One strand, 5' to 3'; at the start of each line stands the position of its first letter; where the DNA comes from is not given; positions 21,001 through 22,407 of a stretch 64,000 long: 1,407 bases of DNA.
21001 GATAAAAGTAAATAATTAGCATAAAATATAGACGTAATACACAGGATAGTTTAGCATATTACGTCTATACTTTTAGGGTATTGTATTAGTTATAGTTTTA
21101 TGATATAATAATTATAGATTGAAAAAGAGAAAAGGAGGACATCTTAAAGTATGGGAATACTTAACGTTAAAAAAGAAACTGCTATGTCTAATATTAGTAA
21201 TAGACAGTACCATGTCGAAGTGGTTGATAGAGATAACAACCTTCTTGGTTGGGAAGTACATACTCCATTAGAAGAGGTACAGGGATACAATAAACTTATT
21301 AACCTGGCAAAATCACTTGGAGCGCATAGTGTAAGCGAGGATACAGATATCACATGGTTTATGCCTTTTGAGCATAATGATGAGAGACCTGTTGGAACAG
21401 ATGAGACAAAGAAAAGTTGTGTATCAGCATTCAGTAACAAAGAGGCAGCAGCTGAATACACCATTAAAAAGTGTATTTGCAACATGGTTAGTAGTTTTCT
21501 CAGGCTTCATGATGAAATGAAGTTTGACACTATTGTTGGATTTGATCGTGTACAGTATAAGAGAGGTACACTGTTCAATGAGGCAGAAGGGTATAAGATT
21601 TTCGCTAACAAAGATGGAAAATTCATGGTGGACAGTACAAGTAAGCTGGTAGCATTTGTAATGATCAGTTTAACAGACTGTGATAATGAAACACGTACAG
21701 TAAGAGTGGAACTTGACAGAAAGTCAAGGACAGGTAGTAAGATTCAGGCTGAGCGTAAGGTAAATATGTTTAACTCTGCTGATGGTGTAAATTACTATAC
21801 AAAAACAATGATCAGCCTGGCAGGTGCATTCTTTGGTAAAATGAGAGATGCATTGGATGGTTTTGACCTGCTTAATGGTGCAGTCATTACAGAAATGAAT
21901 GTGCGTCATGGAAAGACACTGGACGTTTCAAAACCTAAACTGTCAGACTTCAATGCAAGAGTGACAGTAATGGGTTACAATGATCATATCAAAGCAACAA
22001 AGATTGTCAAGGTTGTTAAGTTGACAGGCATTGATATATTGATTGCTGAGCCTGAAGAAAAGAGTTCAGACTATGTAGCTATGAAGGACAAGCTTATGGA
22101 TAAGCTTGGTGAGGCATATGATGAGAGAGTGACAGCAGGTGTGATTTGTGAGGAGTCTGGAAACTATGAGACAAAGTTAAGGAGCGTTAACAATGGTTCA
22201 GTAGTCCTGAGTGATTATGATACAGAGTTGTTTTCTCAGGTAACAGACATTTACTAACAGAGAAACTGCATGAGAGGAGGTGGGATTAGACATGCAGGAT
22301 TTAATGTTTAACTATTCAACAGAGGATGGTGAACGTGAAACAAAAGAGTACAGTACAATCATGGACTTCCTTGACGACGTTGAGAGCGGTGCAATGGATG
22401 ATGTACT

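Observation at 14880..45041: Three 'headless' TaqI-like adenine methyltransferase paralogs that begin exactly at the catalytic NPPY motif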

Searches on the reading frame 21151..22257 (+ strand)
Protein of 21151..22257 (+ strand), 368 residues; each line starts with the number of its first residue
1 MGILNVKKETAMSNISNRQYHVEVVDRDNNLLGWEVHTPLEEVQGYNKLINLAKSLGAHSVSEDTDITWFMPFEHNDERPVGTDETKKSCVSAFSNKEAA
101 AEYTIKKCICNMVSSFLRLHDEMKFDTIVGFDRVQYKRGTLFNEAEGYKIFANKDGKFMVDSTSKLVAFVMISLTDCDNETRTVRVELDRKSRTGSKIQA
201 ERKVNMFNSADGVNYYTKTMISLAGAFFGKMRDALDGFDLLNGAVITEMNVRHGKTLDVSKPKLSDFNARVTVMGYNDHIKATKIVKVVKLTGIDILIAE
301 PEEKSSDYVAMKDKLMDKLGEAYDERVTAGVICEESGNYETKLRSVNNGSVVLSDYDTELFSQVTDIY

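Call 33: search_protein_families(library=pfam, proteins=[window:21151-22257:+], max_evalue=0.01)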
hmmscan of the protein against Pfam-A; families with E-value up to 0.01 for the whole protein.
window:21151-22257:+ (368 aa): 0 families

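Call 34: search_protein_families(library=phrogs, proteins=[window:21151-22257:+], max_evalue=0.001)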
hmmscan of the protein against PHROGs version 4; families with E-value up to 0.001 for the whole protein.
window:21151-22257:+ (368 aa): 0 families
